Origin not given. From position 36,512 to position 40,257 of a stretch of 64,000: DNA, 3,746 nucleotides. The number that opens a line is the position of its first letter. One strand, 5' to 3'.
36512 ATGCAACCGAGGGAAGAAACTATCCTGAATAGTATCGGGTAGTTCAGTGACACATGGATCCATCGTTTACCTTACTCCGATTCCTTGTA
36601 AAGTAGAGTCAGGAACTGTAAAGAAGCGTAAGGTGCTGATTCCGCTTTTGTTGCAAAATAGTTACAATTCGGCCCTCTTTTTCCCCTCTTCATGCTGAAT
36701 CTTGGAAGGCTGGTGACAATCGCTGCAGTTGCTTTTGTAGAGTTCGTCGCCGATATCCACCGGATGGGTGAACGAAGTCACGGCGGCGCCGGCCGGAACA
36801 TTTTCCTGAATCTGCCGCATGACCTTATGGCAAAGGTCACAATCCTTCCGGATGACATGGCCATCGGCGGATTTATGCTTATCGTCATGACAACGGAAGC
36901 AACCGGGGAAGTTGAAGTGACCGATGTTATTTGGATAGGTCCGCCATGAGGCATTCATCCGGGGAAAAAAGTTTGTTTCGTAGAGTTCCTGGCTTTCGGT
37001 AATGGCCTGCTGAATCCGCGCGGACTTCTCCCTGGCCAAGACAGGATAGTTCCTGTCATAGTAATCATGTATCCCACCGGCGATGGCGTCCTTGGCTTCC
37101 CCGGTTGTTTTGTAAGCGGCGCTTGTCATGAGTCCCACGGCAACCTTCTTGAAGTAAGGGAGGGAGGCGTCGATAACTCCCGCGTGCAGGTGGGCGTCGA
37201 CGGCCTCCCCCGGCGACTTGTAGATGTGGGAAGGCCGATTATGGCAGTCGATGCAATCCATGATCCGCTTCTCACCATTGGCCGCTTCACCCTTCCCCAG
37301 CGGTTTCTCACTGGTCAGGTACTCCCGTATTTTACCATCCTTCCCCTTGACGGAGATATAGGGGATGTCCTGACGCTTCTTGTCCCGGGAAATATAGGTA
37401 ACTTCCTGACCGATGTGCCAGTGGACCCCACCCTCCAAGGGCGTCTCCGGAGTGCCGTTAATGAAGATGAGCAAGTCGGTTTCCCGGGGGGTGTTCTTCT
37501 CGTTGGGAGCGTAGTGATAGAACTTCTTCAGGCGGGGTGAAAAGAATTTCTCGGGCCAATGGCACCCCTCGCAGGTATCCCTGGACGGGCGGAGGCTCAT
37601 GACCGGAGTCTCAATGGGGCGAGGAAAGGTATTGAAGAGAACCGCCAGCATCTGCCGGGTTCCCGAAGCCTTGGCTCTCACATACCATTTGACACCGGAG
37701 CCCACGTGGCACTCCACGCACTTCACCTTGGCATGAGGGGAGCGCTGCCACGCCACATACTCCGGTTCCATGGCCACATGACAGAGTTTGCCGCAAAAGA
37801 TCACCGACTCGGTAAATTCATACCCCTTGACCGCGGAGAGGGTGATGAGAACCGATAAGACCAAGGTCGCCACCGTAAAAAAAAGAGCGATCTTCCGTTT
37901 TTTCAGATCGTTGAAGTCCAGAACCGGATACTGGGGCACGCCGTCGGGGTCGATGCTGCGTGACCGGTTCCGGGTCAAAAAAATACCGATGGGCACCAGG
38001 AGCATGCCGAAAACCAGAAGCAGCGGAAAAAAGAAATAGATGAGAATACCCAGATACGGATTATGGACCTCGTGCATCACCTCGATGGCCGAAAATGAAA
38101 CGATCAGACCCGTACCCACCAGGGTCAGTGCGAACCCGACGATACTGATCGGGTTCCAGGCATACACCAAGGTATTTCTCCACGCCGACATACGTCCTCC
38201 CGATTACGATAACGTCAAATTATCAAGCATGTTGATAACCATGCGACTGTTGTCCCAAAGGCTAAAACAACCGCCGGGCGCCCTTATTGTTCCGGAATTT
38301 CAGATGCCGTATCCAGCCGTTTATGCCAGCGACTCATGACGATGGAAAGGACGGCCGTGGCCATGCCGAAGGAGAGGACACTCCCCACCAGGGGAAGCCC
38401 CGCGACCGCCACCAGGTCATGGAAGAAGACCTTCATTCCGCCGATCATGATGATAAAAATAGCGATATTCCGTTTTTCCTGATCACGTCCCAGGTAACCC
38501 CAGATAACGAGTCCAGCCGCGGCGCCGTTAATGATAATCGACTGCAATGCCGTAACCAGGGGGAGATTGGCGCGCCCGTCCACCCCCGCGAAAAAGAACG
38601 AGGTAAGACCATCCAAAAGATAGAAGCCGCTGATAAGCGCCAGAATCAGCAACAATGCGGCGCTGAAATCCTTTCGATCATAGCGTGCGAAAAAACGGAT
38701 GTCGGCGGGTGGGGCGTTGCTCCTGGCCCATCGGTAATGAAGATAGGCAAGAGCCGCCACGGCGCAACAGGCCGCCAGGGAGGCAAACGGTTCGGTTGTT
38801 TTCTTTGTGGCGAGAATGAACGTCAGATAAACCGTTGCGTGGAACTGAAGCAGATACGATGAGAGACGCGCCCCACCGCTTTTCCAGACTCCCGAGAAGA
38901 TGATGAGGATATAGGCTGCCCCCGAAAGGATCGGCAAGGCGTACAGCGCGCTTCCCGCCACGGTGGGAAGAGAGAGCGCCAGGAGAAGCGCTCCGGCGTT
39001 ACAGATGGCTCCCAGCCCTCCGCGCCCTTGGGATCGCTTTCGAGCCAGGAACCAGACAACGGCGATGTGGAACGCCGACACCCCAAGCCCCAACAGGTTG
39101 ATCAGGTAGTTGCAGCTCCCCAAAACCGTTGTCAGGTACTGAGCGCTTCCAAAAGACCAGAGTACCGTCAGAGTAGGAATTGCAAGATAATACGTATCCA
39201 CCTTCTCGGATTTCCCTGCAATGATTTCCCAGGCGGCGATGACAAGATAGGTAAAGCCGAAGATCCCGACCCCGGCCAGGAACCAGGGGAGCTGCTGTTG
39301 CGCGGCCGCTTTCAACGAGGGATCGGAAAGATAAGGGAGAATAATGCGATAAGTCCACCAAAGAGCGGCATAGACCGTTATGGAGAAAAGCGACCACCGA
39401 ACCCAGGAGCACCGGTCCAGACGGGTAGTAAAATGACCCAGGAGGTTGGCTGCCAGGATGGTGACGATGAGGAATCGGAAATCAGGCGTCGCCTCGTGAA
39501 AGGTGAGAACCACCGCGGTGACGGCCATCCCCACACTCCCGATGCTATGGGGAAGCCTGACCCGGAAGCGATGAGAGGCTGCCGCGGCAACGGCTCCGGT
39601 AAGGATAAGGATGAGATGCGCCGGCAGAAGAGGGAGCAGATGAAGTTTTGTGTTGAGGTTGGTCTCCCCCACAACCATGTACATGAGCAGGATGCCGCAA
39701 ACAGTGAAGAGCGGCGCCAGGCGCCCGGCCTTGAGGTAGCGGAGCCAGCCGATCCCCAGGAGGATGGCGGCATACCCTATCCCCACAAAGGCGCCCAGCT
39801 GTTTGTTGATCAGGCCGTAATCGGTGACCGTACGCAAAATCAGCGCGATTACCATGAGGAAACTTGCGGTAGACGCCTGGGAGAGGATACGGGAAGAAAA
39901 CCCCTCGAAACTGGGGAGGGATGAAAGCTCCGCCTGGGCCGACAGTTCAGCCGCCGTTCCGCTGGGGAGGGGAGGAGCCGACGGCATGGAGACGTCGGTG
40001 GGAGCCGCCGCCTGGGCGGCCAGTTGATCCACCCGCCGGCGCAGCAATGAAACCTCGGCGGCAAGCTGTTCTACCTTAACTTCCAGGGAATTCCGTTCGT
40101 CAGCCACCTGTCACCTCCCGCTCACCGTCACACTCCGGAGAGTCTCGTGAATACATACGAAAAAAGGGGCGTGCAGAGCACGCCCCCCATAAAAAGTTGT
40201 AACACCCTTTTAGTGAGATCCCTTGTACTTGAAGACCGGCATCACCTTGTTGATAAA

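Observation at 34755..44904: Contiguous 'quinol-oxidase supercluster': a CbcL-type fusion, a tetrahaem/FeS/NrfD module and two ImcH-type cytochromes on one strand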

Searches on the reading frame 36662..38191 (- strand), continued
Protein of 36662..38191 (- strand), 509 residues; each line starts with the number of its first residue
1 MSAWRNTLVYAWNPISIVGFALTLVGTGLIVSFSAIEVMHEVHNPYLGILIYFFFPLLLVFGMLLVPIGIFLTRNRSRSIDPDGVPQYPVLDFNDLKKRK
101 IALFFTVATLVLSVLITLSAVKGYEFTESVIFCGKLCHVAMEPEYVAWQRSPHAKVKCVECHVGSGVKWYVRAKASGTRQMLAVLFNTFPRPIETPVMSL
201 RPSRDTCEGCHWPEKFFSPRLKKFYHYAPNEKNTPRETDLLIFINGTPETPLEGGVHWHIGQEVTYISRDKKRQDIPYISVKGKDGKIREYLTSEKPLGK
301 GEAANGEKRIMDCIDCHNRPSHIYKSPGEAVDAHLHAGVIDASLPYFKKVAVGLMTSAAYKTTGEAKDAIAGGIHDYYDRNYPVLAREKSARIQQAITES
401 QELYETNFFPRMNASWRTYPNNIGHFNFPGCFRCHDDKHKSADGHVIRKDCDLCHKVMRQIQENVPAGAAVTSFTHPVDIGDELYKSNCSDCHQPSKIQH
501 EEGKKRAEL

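Call 37: find_encoding_contigs(protein=P0006, flank=10000, max_places=2)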
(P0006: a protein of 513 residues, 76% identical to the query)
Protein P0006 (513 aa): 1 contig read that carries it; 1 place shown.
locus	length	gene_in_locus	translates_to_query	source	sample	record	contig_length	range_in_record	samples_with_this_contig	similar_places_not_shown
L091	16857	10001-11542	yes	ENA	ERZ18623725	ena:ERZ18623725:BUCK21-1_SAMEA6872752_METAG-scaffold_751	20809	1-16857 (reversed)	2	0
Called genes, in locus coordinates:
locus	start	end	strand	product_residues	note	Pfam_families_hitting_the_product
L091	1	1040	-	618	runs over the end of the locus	PF17297:PEPCK_N, PF00821:PEPCK_GTP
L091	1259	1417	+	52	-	PF00301:Rubredoxin, PF21349:RUBY_RBDX (faint)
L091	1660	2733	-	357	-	PF00266:Aminotran_5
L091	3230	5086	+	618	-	PF14522:Cytochrome_C7 (faint), PF14537:Cytochrom_c3_2 (weak), PF01292:Ni_hydr_CYTB (faint)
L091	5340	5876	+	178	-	PF14537:Cytochrom_c3_2 (faint)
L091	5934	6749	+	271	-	PF25160:LdpA_Fe-S-bd (faint), PF12797:Fer4_2 (weak), PF12838:Fer4_7, PF13237:Fer4_10 (weak), PF13247:Fer4_11, PF00037:Fer4 (weak), PF12797:Fer4_2 (weak), PF12837:Fer4_6 (weak), +3 more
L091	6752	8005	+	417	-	PF03916:NrfD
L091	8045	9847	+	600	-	PF10101:DUF2339 (faint)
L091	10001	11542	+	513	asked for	PF03264:Cytochrom_NNT (weak), PF14522:Cytochrome_C7 (faint), PF14537:Cytochrom_c3_2 (faint), PF02085:Cytochrom_CIII (faint)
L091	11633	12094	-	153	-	-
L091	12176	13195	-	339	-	PF18152:DAHP_snth_FXD, PF00793:DAHP_synth_1, PF03102:NeuB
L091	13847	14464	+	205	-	PF01865:PhoU_div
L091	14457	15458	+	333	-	PF01384:PHO4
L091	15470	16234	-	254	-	PF08378:NERD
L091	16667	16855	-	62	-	?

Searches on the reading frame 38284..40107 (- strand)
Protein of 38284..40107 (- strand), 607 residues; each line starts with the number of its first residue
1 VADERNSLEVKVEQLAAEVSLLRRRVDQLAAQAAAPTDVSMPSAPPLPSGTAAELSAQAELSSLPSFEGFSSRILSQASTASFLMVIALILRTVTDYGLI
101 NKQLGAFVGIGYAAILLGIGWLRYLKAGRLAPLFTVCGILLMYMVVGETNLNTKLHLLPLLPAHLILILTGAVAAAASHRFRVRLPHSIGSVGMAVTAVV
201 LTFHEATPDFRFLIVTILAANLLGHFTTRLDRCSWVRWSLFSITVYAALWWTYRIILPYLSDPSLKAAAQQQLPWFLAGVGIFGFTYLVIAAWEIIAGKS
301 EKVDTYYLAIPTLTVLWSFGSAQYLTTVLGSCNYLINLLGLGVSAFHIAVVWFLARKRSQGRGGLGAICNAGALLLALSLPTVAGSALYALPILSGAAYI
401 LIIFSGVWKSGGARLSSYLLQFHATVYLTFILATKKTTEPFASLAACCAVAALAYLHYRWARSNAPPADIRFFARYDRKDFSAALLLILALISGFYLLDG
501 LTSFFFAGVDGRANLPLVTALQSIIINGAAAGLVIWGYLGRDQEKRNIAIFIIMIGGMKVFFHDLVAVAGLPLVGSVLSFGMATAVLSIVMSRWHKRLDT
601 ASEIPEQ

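Call 4: search_protein_families(library=pfam, proteins=[window:38284-40107:-], max_evalue=0.01)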
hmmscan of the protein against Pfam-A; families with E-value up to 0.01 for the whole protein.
window:38284-40107:- (607 aa): 0 families

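Call 5: search_protein_families(library=ncbifam, proteins=[window:38284-40107:-], max_evalue=0.01)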
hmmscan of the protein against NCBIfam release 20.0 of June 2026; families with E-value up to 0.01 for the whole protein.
window:38284-40107:- (607 aa): 0 families

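Call 22: list_cluster_members(proteins=[P0060, P0121, P0002, window:38284-40107:-, window:40210-41466:-, window:47683-49539:+])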
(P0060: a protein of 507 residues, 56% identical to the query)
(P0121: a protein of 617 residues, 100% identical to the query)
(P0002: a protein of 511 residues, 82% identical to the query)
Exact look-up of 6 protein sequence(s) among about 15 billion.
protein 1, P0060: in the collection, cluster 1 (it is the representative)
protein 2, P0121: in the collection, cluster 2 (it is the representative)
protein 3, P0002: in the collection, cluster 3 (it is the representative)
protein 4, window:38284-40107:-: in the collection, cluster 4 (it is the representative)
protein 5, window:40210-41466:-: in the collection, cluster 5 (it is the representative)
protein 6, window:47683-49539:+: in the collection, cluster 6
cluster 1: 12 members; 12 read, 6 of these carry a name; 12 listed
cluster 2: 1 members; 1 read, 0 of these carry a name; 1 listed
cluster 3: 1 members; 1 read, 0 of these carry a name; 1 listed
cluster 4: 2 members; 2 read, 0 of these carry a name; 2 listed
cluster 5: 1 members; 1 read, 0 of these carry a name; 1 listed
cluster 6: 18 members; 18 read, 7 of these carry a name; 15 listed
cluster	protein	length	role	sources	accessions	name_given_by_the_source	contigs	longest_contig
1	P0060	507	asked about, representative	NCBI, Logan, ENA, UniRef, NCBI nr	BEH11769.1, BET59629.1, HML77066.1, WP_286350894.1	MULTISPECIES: cytochrome c3 family protein [Geobacter] | cytochrome c3 family protein n=1 Tax=Geobacter TaxID=28231 RepID=UPI00257449E3 | NapC/NirT family cytochrome c [Geobacter sulfurreducens]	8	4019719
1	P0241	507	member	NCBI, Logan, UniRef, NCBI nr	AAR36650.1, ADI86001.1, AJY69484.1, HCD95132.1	NapC/NirT family cytochrome c [Geobacter sulfurreducens] | Cytochrome c-type protein ImcH n=1 Tax=Geobacter sulfurreducens (strain ATCC 51573 / DSM ...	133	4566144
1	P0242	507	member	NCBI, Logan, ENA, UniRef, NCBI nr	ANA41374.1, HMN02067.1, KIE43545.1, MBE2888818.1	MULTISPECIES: cytochrome c3 family protein [Geobacter] | Cytochrome C n=2 Tax=Geobacter TaxID=28231 RepID=A0A0C1U7B9_9BACT | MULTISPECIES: NapC/NirT family cytochrome c [Geobacter]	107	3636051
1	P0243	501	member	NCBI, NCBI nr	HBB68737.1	MAG TPA: cytochrome C, partial [Geobacter sulfurreducens] | cytochrome C [Geobacter sulfurreducens]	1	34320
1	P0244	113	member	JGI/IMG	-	hypothetical protein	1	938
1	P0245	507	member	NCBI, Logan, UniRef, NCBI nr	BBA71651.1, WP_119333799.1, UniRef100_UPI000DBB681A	cytochrome c3 family protein [Geobacter sulfurreducens] | cytochrome c3 family protein n=1 Tax=Geobacter sulfurreducens TaxID=35554 ... | NapC/NirT family cytochrome c [Geobacter sulfurreducens]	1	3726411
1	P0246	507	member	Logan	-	-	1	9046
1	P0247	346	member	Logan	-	-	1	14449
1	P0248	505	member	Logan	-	-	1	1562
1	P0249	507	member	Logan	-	-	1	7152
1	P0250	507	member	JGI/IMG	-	-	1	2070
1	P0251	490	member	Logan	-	-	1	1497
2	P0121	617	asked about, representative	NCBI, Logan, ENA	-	-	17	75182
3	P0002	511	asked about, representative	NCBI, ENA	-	-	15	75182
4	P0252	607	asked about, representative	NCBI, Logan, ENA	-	-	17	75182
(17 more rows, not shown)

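Call 35: search_protein_families(library=pfam, proteins=[window:38284-40107:-], max_evalue=10)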
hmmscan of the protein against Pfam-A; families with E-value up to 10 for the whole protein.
window:38284-40107:- (607 aa): 7 families
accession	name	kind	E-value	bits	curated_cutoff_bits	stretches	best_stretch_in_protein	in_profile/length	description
PF04728.18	LPP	-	0.16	12.7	29.1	1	11-35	1-25/53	Lipoprotein leucine-zipper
PF06005.17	ZapB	-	0.31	12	31.5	1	7-34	8-35/71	Cell division protein ZapB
PF09163.16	Form-deh_trans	-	0.4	11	22.1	0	189-204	15-30/44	Formate dehydrogenase N, transmembrane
PF07716.20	bZIP_2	-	0.76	10.3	22.3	1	5-30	27-52/54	Basic region leucine zipper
PF10101.14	DUF2339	-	0.78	8.9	33.6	2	448-588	520-653/659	Predicted membrane protein (DUF2339)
PF06305.16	LapA_dom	-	1.1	9.6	28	1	464-505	2-40/64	Lipopolysaccharide assembly protein A domain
PF04854.19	DUF624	-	1.3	9.7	24.2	1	448-498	23-73/77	Protein of unknown function, DUF624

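Call 46: find_homologous_proteins(query=window:38284-40107:-)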
Query window:38284-40107:- (607 aa): 35 proteins with E <= 0.001 among 8000 candidates.
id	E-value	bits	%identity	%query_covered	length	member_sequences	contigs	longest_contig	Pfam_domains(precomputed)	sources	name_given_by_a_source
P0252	0.0e+0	1315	100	100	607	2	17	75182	-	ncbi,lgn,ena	-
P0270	0.0e+0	1034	80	99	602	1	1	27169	-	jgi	jgi:hypothetical protein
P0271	2.8e-285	965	71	100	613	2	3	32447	-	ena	-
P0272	1.7e-276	936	71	100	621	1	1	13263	-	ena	-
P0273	3.1e-271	919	75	94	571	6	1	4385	-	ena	-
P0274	3.0e-243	827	72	86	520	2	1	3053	-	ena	-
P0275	5.5e-239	813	61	99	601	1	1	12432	-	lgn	-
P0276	6.6e-190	650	53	99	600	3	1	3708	PF10101.15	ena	-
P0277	6.8e-189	647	52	99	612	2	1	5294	PF10101.15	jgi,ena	jgi:hypothetical protein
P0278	9.7e-188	643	52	99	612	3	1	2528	PF10101.15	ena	-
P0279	7.0e-187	640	66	72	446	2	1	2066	-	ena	-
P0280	1.1e-186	640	52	99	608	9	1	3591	PF10101.15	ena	-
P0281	1.5e-186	639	52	99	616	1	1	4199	PF10101.15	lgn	-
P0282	3.3e-186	638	50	99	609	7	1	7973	PF10101.15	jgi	jgi:hypothetical protein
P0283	8.7e-184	630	52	99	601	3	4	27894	-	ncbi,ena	-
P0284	1.1e-183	630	52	99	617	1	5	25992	PF10101.15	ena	-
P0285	2.2e-181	622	51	99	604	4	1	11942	PF10101.15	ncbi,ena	-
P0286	4.2e-181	621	51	99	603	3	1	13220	PF10101.15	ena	-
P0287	1.1e-178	613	51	99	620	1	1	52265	PF10101.15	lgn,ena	-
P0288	1.6e-178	613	50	99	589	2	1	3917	PF10101.15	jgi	jgi:hypothetical protein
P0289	4.7e-105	370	39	90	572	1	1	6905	PF10101.15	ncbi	ncbi:MAG TPA: hypothetical protein VIU40_04310, partial [Geobacteraceae bacterium]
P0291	4.0e-101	357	33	100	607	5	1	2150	PF10101.15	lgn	-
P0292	2.5e-100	355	34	100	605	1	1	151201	PF10101.15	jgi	-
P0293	2.2e-99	352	33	100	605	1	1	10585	PF10101.15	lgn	-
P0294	2.8e-99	351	33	100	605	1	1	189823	PF10101.15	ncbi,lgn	-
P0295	1.9e-98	348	37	100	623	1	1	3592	PF10101.15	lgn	-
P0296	2.3e-98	348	33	100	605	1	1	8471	PF10101.15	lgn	-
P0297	3.0e-98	348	34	99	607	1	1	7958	PF10101.15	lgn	-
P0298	3.7e-98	348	33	100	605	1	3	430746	PF10101.15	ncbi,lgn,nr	ncbi:MAG: hypothetical protein GJV46_04835 [Geobacter sp.]|nr:hypothetical protein [Geobacter sp.]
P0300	8.1e-94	333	36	100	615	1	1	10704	PF10101.15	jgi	jgi:hypothetical protein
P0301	1.8e-89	319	35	100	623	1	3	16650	PF10101.15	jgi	jgi:hypothetical protein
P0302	8.3e-70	254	34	98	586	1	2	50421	PF10101.15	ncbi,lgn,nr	ncbi:MAG: DUF2339 domain-containing protein [Deltaproteobacteria bacterium]|nr:DUF2339 domain-contai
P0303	8.0e-56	208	31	77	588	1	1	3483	PF10101.15,PF04728.19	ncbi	-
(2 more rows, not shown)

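Call 58: predict_structure(alignment_id=A3)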
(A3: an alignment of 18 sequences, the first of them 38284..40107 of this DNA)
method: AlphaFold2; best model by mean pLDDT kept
length: 607 residues; sequences in the alignment: 18
mean_pLDDT: 79.3   pTM: 0.68
mean pLDDT of the five models: 79.3, 77.6, 75.5, 75.3, 74.3
residues with pLDDT >= 90: 135; 70-90: 362; 50-70: 65; < 50: 45
segments of 3 or more residues with pLDDT < 50: 35-65, 300-305, 603-607
pLDDT, mean of each block of 10 residues (from residue 1): 62 88 84 50 32 31 47 75 80 76 84 92 89 89 86 68 91 89 84 91 80 91 75 76 90 86 78 87 87 68 56 88 88 90 90 72 72 92 90 95 87 90 93 75 90 93 83 83 89 79 63 65 81 83 78 82 78 85 88 75 46
secondary structure, 60 per line:
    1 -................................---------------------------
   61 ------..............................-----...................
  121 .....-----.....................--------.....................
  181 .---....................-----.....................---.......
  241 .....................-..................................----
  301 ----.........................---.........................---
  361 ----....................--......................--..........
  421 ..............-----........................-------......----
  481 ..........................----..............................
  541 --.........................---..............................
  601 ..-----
elements in order: H2-33 H67-96 H102-125 H131-151 H160-181 H185-204 H210-230 H234-261 H263-296 H305-329 H333-357 H365-384 H387-408 H411-434 H440-463 H471-476 H481-506 H511-540 H543-567 H571-602

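Call 60: fold_search(model_id=the predicted structure, library=pdb)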
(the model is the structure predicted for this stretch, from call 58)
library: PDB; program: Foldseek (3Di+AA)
matches with E <= 10: 558; with E <= 0.001: 0
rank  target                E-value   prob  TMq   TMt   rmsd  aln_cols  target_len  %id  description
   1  6xr1                  6.4e-03  1.00  0.28  0.32  21.4       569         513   12  Computationally designed right-handed alpha/alpha single-chain toroid with 9 repeats (released 2021-07-14)
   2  6hc2_E                1.0e-02  0.99  0.19  0.27  16.1       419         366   12  Crystal structure of NuMA/LGN hetero-hexamers (released 2019-05-29)
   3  8gel_A                1.1e-02  0.95  0.19  0.21  23.1       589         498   10  Cryo-EM structure of synthetic tetrameric building block sC4 (released 2024-03-13)
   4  6hc2_S                1.5e-02  0.99  0.20  0.28  15.8       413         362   12  Crystal structure of NuMA/LGN hetero-hexamers (released 2019-05-29)
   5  6hc2_C                1.6e-02  0.96  0.19  0.26  16.2       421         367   13  Crystal structure of NuMA/LGN hetero-hexamers (released 2019-05-29)
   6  9mg8_B                1.9e-02  0.54  0.11  0.15  23.5       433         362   12  Crystal Structure of b-iTHR-110 (released 2025-12-17)
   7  7rdr_A                2.1e-02  1.00  0.27  0.34  20.8       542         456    8  Circular tandem repeat protein with novel repeat topology and enhanced subunit contact surfaces (released 2021-09-01)
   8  6hc2_A                3.3e-02  0.95  0.19  0.27  16.0       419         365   12  Crystal structure of NuMA/LGN hetero-hexamers (released 2019-05-29)
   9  8ro2_I                4.2e-02  0.60  0.16  0.14  28.3       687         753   10  Integrative Structure of the human intron lariat Spliceosome (ILS'') (released 2024-09-18)
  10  4a1s_A                4.8e-02  0.99  0.23  0.33  13.4       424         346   10  Crystallographic structure of the Pins:Insc complex (released 2012-03-28)
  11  9hmf_K                7.0e-02  0.35  0.13  0.11  35.1       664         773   10  Periplasmic scaffold of the Campylobacter jejuni flagellar motor (alpha carbon trace) (released 2024-12-25)
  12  5a7d_B                8.3e-02  0.91  0.20  0.29  16.1       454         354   10  Tetrameric assembly of LGN with Inscuteable (released 2016-08-03)
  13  4buj_B                8.9e-02  0.38  0.13  0.09  19.6       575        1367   12  Crystal structure of the S. cerevisiae Ski2-3-8 complex (released 2013-08-28)
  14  3sf4_B                1.0e-01  0.69  0.16  0.22  15.6       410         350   11  Crystal structure of the complex between the conserved cell polarity proteins Inscuteable and LGN (released 2011-11-23)
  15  8qai_B                1.0e-01  0.98  0.24  0.36  15.1       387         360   12  X-ray crystal structure of a de novo designed single-chain parallel coiled-coil alpha-helical barrel with 7 inner heli (released 2024-07-03)
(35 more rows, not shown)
